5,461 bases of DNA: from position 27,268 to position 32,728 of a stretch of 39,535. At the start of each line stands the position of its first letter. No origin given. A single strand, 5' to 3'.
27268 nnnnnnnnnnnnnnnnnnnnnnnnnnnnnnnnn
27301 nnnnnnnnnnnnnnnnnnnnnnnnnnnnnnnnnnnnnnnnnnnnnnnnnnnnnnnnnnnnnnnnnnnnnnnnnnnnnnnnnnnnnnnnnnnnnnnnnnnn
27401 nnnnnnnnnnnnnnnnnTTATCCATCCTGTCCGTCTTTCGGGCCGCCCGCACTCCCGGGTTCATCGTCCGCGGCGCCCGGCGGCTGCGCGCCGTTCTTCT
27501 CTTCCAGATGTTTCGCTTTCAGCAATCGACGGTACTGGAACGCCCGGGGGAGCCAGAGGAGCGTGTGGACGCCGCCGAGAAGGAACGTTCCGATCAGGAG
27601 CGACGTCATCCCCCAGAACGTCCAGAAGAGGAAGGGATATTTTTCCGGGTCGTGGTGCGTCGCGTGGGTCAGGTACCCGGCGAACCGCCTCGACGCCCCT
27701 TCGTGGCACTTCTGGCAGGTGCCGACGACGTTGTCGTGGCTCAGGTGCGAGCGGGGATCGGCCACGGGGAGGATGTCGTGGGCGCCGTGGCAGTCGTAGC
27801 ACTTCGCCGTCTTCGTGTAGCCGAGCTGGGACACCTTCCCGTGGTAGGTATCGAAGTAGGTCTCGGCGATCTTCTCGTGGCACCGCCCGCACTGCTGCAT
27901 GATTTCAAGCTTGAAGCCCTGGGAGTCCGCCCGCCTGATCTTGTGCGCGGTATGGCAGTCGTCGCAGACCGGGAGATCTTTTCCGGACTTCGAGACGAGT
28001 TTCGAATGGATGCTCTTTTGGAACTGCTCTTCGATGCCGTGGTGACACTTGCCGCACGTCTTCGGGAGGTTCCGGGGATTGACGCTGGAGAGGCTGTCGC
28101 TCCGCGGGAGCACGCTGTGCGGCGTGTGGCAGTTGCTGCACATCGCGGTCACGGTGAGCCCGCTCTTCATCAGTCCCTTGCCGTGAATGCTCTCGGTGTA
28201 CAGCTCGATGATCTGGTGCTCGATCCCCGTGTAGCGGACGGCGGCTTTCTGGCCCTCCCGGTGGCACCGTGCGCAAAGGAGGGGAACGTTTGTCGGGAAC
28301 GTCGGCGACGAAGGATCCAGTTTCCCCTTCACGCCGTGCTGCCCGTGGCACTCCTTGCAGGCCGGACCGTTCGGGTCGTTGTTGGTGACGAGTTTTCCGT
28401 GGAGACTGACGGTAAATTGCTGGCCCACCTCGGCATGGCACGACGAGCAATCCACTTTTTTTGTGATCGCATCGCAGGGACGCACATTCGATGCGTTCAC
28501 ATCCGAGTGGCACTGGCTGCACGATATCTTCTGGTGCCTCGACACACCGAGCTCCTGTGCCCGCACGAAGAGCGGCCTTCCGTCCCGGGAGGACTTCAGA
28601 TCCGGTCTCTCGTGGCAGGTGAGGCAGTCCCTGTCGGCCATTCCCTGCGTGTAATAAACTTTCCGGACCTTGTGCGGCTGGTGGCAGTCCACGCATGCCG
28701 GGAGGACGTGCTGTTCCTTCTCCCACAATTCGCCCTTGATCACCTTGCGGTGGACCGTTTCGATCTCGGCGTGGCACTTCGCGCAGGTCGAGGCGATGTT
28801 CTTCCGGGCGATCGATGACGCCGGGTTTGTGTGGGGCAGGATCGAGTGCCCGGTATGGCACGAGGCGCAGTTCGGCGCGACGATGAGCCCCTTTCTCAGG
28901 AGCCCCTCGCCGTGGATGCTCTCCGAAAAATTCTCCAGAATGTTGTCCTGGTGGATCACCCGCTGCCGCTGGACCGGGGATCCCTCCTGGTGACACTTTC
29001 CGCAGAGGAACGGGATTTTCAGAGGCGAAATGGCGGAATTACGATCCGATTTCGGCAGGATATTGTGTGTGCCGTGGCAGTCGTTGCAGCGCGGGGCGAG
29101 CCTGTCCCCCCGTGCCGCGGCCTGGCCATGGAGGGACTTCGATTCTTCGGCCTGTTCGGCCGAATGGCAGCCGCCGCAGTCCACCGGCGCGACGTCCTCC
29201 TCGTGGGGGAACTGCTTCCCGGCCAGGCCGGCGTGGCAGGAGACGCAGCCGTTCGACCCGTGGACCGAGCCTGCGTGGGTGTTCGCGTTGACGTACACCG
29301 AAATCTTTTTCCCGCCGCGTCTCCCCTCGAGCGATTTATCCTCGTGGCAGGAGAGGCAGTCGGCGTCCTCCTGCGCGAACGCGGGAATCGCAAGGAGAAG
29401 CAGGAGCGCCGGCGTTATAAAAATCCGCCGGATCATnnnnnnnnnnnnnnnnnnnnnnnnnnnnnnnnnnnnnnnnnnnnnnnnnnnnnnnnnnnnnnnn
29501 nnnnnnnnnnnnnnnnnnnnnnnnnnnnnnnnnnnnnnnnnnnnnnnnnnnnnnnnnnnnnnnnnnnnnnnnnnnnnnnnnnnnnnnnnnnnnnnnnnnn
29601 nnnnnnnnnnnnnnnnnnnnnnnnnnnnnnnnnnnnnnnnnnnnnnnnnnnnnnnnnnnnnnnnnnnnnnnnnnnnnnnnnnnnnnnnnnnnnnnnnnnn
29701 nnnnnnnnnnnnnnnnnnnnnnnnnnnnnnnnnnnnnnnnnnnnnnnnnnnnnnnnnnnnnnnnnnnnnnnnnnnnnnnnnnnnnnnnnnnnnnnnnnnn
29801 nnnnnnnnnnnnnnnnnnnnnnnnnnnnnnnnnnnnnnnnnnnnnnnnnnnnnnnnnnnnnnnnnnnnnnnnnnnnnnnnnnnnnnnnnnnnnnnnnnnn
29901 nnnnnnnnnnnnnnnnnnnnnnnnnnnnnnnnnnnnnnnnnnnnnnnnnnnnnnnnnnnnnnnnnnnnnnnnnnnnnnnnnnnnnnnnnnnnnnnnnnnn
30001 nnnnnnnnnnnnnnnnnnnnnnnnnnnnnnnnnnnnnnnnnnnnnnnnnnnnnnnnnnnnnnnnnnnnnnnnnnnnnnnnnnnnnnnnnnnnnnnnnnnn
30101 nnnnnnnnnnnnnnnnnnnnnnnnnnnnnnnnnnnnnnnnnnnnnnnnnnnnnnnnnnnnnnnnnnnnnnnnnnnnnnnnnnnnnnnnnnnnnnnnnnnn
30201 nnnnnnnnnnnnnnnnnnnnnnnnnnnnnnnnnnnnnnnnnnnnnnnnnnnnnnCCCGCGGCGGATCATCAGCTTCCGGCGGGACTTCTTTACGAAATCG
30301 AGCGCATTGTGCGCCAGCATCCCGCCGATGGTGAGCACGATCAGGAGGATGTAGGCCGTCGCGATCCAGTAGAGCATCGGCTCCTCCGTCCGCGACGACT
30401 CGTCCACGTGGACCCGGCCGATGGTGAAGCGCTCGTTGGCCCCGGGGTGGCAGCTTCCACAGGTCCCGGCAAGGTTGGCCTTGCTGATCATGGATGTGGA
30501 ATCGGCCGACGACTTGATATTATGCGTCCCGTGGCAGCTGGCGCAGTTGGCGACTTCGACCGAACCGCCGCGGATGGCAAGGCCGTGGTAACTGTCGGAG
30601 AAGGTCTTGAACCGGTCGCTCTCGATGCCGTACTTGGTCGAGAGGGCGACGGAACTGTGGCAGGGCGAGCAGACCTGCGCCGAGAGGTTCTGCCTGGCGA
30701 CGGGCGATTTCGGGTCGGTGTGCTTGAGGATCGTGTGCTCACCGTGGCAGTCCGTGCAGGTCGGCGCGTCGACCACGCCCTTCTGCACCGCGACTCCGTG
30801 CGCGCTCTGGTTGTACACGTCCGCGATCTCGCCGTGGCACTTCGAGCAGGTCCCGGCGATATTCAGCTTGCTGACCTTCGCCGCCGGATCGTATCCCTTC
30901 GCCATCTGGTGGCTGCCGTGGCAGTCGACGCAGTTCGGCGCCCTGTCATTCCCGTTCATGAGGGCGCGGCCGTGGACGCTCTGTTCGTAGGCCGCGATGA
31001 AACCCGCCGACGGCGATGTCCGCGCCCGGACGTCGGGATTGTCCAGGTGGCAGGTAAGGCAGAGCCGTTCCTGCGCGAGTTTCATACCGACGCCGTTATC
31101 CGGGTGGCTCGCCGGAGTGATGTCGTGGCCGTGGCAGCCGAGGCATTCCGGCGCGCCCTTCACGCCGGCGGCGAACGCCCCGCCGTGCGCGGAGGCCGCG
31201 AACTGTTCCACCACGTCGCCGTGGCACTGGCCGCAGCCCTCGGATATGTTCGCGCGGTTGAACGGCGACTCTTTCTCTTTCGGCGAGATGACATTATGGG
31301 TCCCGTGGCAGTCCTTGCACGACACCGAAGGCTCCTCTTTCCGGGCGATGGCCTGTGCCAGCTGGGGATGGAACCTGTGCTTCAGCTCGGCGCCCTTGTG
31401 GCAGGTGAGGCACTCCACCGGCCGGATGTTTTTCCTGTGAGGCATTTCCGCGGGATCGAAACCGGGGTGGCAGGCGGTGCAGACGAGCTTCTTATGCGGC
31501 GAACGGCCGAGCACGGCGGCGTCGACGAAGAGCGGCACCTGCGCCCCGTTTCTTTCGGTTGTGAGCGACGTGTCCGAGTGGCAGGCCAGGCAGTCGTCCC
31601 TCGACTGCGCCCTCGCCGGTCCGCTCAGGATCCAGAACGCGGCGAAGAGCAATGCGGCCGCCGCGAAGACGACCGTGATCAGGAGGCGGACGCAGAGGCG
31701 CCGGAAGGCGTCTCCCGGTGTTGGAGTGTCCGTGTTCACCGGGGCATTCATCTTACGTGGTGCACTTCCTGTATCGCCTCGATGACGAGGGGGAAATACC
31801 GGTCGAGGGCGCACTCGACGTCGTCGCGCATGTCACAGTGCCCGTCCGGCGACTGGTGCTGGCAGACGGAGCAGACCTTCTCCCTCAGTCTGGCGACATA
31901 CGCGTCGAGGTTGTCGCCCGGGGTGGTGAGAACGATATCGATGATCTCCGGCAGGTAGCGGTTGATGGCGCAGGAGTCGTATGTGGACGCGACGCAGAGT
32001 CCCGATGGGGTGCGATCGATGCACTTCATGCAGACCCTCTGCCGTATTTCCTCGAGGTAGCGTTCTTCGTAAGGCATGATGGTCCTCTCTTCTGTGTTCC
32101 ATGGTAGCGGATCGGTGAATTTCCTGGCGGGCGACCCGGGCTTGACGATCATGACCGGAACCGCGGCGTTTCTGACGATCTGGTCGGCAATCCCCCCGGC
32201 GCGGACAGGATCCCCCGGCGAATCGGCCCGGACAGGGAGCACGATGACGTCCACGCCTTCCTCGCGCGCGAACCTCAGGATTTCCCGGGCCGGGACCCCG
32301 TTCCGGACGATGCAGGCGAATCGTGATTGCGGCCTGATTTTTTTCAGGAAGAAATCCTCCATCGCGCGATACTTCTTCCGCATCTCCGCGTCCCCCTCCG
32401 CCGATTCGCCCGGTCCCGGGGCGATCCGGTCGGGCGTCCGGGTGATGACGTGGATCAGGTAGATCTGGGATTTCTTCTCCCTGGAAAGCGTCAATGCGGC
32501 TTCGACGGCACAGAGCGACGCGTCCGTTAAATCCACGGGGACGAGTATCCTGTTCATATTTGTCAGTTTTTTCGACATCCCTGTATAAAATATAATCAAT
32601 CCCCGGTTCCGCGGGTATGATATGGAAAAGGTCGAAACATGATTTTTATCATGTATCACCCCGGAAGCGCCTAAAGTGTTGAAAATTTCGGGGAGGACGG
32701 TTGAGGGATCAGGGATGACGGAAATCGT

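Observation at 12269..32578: About 20 kb co-directional supercluster of six quinone-linked membrane redox modules with 67 c-heme motifs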

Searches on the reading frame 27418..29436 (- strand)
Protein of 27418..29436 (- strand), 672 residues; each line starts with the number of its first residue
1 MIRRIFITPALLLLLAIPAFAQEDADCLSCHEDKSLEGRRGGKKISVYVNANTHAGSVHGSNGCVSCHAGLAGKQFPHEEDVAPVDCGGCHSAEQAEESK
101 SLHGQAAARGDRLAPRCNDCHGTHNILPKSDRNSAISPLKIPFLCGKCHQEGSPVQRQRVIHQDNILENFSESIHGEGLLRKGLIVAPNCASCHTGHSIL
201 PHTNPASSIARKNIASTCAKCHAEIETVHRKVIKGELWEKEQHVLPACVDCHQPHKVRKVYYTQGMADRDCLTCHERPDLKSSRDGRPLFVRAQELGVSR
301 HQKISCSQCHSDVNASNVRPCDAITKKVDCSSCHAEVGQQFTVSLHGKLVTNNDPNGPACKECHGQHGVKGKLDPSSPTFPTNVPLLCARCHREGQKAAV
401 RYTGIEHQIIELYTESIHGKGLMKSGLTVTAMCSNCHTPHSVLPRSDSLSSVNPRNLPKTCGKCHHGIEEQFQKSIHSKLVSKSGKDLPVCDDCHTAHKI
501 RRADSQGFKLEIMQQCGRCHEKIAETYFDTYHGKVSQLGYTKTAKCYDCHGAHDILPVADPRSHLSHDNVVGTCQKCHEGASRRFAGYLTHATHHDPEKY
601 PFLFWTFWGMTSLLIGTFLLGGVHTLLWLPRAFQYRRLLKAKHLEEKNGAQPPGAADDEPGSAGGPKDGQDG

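Call 6: search_protein_families(library=pfam, proteins=[window:27418-29436:-], max_evalue=0.01)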
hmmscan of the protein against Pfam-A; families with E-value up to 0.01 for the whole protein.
window:27418-29436:- (672 aa): 5 families
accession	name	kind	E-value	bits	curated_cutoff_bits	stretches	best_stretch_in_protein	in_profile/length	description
PF14522.11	Cytochrome_C7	-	2.1e-23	82.3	24.8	3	214-276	12-67/67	Cytochrome c7 and related cytochrome c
PF14537.11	Cytochrom_c3_2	-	2.4e-21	76.4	25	5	59-150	2-79/79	Cytochrome c3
PF09699.15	Paired_CXXCH_1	-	5.2e-19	68.1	20.6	1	189-225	8-39/41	Doubled CXXCH motif (Paired_CXXCH_1)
PF22678.1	Cytochrom_c_NrfB-like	-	3.4e-07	31.1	27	1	27-98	1-72/89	Cytochrome c-type protein NrfB-like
PF18423.6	zf_CopZ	-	0.0031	17.9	28.4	0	144-162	3-21/62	Zinc binding domain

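Call 8: search_protein_families(library=ncbifam, proteins=[window:27418-29436:-], max_evalue=0.001)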
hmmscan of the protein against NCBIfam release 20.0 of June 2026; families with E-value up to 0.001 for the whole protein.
window:27418-29436:- (672 aa): 8 families
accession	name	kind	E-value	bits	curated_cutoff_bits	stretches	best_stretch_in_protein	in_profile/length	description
TIGR03508.1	decahem_SO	subfamily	1.8e-25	89.9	192.2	3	161-438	8-249/258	DmsE family decaheme c-type cytochrome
NF041028.1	decahem_GSU2203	exception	2.1e-15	56.8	325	2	81-276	33-230/317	GSU2203 family decaheme c-type cytochrome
NF008659.0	PRK11659.1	equivalog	1.8e-13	50.6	184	1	22-129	73-175/188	cytochrome c nitrite reductase pentaheme subunit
TIGR03146.1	cyt_nit_nrfB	equivalog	1.8e-09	38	166.6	0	22-123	38-143/145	cytochrome c nitrite reductase pentaheme subunit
TIGR03153.1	cytochr_NrfH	equivalog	6.2e-06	26.3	134.2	0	512-551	101-134/138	cytochrome c nitrite reductase small subunit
TIGR02161.1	napC_nirT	subfamily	2.9e-05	24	310.6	0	209-257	39-87/185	periplasmic nitrate (or nitrite) reductase c-type cytochrome, NapC/NirT family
TIGR04257.1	nanowire_3heme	domain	0.00036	20.6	40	0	431-468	24-61/75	c(7)-type cytochrome triheme domain-containing protein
TIGR01905.1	paired_CXXCH_1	subfamily_domain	0.00041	20.2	25.2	0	116-152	8-39/41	doubled CXXCH domain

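Call 34: search_solved_structures(query=window:27418-29436:-, max_evalue=0.01)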
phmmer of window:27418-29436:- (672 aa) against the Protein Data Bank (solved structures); distinct sequences matched with E-value up to 0.01: 2.
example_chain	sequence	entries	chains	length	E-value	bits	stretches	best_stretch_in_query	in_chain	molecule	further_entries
28pb_A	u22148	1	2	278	2.2e-09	39.6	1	270-396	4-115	Cytochrome c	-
2ozy_A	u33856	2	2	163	0.0015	20.3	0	431-558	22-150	Cytochrome c-type protein nrfB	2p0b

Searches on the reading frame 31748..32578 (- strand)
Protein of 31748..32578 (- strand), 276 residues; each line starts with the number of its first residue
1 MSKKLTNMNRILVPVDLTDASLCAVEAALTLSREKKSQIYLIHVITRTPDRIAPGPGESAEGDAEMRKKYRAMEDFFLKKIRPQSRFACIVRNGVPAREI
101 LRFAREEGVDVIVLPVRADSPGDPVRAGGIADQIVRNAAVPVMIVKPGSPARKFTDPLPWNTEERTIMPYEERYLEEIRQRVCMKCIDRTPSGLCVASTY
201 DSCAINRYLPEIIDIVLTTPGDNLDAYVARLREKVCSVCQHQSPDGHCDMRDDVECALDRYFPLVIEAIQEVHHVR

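Call 6: search_protein_families(library=pfam, proteins=[window:31748-32578:-], max_evalue=0.01)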
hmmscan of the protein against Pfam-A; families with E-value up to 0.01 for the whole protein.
window:31748-32578:- (276 aa): 1 family
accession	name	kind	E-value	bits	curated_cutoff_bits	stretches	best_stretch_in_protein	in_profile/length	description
PF00582.32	Usp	-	2.4e-20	73.9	24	1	9-146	3-141/141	Universal stress protein family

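Call 8: search_protein_families(library=ncbifam, proteins=[window:31748-32578:-], max_evalue=0.001)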
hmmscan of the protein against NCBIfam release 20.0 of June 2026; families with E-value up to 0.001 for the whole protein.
window:31748-32578:- (276 aa): 1 family
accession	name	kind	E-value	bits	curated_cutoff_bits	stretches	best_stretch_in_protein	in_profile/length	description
NF011581.0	PRK15005.1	equivalog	0.00024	21.3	166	1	9-146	3-144/144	universal stress protein UspF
